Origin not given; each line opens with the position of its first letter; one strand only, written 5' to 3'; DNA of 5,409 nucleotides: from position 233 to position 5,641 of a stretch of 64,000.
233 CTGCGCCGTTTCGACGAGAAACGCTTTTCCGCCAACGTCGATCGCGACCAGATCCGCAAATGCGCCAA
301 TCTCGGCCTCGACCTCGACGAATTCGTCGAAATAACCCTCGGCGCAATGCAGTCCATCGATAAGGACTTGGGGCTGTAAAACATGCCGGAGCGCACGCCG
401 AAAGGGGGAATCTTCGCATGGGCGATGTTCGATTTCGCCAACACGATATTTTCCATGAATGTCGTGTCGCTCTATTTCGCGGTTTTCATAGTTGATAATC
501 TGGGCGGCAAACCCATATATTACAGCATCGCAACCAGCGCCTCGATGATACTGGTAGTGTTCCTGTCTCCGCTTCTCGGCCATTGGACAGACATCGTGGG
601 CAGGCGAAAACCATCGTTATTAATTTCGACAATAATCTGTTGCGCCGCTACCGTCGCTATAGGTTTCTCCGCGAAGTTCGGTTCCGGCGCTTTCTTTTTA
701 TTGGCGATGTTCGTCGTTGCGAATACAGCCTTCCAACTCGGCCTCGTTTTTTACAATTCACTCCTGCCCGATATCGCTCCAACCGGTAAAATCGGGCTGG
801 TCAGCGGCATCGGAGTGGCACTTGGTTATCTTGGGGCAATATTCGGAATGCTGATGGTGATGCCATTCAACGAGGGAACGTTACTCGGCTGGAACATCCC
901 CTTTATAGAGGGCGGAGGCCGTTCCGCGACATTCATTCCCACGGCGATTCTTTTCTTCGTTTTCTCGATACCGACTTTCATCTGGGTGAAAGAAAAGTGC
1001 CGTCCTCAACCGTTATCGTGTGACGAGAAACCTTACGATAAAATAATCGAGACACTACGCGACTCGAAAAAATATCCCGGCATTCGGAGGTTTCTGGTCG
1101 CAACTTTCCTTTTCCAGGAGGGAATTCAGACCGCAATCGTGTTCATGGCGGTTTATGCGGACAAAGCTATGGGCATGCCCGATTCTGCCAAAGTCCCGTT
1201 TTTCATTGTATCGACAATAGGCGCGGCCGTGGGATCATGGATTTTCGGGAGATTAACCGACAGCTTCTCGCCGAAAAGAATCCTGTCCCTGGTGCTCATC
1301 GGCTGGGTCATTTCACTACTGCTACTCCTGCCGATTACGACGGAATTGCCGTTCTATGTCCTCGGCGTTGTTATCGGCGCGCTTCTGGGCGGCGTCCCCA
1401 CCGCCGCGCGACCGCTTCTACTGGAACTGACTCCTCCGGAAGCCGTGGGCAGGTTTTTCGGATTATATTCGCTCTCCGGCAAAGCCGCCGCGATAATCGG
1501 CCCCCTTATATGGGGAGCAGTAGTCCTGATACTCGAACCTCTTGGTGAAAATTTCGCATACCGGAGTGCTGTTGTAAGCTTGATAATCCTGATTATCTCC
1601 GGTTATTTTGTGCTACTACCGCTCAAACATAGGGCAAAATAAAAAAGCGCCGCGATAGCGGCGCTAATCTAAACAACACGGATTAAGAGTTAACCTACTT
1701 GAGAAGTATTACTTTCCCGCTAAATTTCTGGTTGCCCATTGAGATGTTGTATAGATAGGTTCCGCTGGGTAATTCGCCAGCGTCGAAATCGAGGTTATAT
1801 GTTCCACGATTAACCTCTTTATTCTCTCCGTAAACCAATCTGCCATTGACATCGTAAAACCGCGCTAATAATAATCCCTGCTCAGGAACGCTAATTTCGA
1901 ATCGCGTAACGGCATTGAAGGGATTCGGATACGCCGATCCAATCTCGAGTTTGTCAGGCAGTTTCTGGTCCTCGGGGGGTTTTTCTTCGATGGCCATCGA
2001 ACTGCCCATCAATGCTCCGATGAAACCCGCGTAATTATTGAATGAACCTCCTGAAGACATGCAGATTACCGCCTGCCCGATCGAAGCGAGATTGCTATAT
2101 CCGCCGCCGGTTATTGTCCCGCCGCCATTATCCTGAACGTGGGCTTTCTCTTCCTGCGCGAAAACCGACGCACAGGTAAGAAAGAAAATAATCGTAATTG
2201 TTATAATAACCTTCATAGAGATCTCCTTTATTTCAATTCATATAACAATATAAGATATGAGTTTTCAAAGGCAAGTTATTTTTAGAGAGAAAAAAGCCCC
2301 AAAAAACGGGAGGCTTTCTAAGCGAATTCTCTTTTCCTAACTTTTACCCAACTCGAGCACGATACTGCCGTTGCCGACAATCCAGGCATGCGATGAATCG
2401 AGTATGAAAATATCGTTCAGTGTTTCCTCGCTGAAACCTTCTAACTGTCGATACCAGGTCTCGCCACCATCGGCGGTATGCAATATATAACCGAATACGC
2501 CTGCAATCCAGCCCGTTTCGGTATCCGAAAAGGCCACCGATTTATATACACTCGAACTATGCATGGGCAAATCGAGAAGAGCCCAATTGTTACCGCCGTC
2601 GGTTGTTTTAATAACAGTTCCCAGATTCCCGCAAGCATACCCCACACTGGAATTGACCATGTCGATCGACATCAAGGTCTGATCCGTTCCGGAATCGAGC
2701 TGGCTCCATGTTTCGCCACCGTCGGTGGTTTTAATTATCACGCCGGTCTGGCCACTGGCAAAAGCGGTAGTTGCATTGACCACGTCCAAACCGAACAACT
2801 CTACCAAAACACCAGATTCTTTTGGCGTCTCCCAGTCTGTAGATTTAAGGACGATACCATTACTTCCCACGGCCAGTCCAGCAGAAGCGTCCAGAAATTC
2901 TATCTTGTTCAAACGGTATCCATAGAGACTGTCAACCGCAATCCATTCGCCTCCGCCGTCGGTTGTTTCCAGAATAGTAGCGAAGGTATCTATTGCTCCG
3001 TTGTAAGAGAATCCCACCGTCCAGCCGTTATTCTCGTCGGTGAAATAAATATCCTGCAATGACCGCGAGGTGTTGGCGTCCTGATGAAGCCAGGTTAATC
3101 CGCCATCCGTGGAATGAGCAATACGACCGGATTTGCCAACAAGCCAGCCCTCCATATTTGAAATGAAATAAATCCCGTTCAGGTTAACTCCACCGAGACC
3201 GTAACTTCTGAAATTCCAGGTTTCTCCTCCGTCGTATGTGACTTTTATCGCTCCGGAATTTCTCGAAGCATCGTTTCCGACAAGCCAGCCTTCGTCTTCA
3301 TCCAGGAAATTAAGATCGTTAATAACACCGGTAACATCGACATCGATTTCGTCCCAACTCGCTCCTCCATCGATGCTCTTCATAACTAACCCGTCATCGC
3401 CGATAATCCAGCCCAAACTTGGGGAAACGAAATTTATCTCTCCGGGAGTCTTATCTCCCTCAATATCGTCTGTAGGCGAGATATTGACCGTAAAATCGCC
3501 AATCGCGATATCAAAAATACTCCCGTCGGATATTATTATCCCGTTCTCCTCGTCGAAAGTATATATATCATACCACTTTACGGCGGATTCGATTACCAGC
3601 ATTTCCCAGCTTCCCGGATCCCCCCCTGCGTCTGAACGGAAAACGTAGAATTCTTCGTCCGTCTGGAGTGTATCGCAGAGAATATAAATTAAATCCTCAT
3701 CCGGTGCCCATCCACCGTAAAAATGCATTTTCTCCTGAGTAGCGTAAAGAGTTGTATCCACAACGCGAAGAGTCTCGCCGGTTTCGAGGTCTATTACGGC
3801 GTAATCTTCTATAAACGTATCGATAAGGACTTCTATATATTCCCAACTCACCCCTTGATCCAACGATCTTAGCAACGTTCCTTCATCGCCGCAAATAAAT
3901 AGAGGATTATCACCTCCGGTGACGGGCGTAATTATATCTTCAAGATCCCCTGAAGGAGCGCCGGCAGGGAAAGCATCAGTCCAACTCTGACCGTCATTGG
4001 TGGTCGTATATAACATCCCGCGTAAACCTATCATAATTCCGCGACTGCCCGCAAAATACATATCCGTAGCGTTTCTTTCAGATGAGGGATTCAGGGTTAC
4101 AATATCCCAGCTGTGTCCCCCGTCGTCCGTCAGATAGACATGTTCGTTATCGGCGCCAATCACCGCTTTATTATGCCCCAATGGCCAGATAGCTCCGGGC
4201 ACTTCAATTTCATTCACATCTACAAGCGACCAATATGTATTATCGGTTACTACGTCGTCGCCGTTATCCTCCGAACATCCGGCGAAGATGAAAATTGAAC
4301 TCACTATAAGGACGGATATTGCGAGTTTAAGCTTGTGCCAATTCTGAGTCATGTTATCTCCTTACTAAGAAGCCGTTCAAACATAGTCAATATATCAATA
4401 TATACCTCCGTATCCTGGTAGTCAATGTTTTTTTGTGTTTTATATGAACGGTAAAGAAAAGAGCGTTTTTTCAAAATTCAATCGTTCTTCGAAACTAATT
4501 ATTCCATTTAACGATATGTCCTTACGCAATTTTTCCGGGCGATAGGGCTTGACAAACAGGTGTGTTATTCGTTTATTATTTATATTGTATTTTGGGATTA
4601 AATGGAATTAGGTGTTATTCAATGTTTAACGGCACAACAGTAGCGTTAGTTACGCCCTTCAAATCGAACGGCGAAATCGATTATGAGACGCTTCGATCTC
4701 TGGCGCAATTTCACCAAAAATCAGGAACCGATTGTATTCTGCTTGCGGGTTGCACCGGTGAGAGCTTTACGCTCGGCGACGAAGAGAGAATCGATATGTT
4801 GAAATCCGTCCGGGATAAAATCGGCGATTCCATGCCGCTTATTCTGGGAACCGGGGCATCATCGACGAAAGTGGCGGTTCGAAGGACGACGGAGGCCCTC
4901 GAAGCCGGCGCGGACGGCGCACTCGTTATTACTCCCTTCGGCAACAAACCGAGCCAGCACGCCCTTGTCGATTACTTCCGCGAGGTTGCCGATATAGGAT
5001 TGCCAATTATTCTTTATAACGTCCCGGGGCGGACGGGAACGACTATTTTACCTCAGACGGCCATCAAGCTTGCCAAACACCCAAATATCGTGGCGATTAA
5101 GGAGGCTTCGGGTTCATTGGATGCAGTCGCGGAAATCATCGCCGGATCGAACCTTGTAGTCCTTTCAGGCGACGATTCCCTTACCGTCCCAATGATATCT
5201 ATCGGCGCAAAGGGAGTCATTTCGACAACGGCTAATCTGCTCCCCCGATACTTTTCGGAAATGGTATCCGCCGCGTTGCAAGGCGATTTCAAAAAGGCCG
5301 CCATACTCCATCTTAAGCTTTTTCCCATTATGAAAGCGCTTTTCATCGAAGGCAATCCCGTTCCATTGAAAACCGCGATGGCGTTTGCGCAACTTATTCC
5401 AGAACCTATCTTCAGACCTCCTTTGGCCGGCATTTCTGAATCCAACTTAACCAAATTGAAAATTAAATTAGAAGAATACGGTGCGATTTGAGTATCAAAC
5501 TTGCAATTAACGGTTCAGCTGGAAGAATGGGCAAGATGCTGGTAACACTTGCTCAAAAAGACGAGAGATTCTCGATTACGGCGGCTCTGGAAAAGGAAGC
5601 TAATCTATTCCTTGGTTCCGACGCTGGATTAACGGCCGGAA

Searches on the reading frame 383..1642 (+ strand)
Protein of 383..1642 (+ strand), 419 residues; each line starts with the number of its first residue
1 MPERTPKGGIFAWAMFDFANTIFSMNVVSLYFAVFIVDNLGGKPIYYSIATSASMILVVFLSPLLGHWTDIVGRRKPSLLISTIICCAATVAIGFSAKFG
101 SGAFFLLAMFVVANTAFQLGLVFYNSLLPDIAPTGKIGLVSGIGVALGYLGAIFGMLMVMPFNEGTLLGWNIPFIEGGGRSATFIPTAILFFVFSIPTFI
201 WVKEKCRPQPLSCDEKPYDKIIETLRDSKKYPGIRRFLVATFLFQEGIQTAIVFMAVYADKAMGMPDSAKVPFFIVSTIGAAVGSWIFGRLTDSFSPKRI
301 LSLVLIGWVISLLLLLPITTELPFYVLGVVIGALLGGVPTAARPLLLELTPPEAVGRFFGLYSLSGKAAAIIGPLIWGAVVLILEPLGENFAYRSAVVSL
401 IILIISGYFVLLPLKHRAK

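Call 50: search_protein_families(library=pfam, proteins=[window:383-1642:+], max_evalue=0.00001)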
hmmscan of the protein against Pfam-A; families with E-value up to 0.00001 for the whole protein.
window:383-1642:+ (419 aa): 3 families
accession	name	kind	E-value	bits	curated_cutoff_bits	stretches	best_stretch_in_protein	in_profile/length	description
PF11700.14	ATG22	-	1.1e-31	110.5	24.1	1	49-414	75-472/482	Vacuole effluxer Atg22 like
PF07690.21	MFS_1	-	1.6e-28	100.1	33.4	2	22-283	9-254/347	Major Facilitator Superfamily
PF03209.21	PUCC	-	2.9e-08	33.6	21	1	188-417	164-399/401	PUCC protein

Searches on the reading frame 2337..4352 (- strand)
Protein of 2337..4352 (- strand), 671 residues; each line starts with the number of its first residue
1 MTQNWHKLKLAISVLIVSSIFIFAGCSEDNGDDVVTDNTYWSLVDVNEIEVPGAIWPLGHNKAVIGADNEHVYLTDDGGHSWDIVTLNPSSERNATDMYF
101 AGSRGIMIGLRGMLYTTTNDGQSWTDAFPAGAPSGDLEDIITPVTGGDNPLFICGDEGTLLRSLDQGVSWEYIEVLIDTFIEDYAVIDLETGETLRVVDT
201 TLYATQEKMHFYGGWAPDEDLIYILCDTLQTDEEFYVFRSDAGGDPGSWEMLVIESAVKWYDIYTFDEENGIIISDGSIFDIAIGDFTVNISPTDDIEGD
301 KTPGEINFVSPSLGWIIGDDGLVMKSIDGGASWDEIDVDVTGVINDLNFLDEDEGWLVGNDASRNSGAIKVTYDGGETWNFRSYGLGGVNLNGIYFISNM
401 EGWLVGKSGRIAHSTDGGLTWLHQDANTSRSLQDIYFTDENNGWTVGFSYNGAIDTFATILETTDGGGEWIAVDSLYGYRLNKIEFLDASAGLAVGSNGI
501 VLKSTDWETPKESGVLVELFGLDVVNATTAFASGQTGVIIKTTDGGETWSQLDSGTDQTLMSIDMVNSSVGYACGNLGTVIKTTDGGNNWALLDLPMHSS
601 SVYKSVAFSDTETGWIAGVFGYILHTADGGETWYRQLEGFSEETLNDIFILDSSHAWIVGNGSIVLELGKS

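Call 50: search_protein_families(library=pfam, proteins=[window:2337-4352:-], max_evalue=0.00001)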
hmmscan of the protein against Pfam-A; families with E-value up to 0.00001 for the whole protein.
window:2337-4352:- (671 aa): 5 families
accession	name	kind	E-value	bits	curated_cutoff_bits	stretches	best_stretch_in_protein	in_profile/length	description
PF14870.12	PSII_BNR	-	2e-45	155.8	27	3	548-635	8-96/303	Photosynthesis system II assembly factor YCF48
PF15902.12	Sortilin-Vps10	-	1.9e-19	70.2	33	0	539-633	3-109/446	Sortilin, neurotensin receptor 3,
PF02012.26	BNR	-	2.3e-07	30.2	27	0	542-550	3-11/12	BNR/Asp-box repeat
PF19755.4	DUF6242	-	2.2e-06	28.1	29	0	91-170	141-217/217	Domain of unknown function (DUF6242)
PF13088.12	BNR_2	-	2.3e-06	27.6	31.4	0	64-176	132-254/277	BNR repeat-like domain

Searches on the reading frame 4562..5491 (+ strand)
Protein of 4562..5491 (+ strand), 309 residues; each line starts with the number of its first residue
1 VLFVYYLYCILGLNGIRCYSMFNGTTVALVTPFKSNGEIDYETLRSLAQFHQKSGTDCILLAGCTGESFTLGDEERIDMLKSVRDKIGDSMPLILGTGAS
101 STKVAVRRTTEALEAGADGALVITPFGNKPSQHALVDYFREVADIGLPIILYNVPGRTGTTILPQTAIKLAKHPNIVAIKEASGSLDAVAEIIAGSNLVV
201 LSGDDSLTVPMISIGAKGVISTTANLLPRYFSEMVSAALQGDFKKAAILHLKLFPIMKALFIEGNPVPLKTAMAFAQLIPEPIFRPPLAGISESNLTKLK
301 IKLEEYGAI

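Call 50: search_protein_families(library=pfam, proteins=[window:4562-5491:+], max_evalue=0.00001)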
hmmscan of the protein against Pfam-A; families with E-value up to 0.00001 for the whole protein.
window:4562-5491:+ (309 aa): 1 family
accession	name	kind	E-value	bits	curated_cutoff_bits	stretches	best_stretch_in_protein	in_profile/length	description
PF00701.28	DHDPS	-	3.4e-83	279.2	22.1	1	22-304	2-287/289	Dihydrodipicolinate synthetase family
